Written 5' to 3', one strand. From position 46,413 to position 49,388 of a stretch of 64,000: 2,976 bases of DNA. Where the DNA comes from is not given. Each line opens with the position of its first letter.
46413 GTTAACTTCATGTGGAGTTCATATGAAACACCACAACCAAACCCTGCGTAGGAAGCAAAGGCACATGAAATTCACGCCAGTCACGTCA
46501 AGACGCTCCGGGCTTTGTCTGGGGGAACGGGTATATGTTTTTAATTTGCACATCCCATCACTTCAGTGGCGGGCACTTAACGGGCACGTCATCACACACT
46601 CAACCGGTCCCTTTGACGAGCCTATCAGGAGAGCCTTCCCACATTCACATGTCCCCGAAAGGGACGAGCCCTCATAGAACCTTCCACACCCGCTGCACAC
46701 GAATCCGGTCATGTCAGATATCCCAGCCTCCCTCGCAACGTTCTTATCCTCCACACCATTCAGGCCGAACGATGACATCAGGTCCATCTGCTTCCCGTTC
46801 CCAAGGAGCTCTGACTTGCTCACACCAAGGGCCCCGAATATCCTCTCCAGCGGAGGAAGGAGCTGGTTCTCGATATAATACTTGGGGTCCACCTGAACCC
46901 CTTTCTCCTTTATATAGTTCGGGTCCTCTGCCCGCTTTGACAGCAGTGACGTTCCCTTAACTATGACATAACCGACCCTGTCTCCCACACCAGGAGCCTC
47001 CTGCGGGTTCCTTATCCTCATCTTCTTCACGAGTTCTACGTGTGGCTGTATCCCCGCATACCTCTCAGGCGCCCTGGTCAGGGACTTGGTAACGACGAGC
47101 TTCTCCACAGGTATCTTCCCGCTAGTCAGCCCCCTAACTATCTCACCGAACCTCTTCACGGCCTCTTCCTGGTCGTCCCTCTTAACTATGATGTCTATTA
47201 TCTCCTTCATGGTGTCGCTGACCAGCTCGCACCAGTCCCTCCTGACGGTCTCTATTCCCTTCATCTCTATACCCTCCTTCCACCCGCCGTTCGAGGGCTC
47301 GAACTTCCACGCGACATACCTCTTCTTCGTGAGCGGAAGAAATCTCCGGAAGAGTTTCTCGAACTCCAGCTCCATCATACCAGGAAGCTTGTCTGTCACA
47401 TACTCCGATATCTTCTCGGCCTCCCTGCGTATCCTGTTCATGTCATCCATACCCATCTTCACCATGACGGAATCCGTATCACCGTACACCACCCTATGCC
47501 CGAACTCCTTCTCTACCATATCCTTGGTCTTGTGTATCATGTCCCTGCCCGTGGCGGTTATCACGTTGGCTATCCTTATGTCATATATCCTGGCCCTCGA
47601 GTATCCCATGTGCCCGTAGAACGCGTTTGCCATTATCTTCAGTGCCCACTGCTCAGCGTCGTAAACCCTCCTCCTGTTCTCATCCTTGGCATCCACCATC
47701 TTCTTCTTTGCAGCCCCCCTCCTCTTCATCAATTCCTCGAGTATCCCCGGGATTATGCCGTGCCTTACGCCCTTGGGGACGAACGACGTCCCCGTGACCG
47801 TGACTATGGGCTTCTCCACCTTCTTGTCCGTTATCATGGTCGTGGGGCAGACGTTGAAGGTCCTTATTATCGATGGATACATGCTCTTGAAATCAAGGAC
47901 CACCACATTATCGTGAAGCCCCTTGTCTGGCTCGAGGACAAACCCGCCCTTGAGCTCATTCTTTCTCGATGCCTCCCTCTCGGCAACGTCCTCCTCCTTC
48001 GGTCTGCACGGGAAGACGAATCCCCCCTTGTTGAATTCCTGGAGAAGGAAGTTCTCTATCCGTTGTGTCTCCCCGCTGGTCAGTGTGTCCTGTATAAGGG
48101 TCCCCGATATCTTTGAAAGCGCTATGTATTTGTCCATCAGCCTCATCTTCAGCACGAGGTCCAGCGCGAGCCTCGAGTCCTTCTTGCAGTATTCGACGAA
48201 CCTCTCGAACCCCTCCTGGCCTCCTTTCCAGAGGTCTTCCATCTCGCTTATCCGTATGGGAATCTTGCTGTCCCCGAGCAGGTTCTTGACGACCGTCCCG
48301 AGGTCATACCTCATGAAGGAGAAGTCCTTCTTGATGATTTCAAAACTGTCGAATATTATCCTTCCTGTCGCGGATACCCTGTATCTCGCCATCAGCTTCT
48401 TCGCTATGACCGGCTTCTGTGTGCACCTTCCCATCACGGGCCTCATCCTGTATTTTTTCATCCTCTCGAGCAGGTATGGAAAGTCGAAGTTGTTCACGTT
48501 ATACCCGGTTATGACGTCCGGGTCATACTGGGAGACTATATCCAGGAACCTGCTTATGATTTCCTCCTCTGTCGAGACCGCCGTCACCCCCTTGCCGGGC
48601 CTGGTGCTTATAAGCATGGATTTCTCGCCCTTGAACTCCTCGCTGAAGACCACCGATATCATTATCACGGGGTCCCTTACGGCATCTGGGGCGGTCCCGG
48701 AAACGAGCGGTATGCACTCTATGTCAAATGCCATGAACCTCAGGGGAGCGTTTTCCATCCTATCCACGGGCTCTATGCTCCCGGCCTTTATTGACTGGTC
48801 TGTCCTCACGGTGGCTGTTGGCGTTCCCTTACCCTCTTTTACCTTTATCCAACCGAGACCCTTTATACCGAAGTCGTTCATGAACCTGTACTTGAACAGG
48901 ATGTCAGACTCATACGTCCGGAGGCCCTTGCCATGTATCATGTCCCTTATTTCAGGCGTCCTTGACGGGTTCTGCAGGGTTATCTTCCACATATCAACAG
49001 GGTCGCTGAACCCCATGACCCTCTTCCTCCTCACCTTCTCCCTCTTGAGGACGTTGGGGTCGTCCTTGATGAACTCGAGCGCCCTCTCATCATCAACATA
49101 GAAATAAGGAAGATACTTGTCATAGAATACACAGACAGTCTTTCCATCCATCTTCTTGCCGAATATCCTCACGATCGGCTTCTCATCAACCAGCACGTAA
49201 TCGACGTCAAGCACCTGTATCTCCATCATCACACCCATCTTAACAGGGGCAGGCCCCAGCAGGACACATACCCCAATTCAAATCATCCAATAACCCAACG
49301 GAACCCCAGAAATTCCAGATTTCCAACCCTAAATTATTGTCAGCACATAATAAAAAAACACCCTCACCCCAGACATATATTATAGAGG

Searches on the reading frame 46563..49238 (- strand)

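Call 50: search_protein_families(library=ncbifam, proteins=[window:46563-49238:-], max_evalue=1e-10)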
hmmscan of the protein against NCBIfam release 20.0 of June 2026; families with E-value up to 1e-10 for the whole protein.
window:46563-49238:- (891 aa): 9 families
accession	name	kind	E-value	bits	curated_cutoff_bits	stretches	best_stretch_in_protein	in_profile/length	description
TIGR00592.1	pol2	superfamily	6.1e-124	415.4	239.95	1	217-801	581-1175/1176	DNA polymerase (pol2)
NF004421.0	PRK05762.1-2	equivalog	3.1e-97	326.8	570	1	18-820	20-794/795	DNA polymerase II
NF004422.0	PRK05762.1-4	equivalog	8.2e-64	216.3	1103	1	220-805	201-775/789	DNA polymerase II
NF004417.0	PRK05761.1-3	equivalog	2.3e-55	188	780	1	8-814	39-854/858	DNA-directed DNA polymerase I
NF004420.0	PRK05762.1-1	equivalog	1.8e-53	182.4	1435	1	223-801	200-765/783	DNA polymerase II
NF004419.0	PRK05761.1-5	equivalog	2.6e-51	174.6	1285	1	10-821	105-930/932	DNA-directed DNA polymerase I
NF004415.0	PRK05761.1-1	equivalog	9.6e-43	146.2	1289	1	9-701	53-755/883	DNA-directed DNA polymerase I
NF004418.0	PRK05761.1-4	subfamily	2.4e-36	125.2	692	1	430-811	324-700/717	type B DNA-directed DNA polymerase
NF004416.0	PRK05761.1-2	equivalog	1.2e-20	73.5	516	1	401-742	290-597/665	type B DNA-directed DNA polymerase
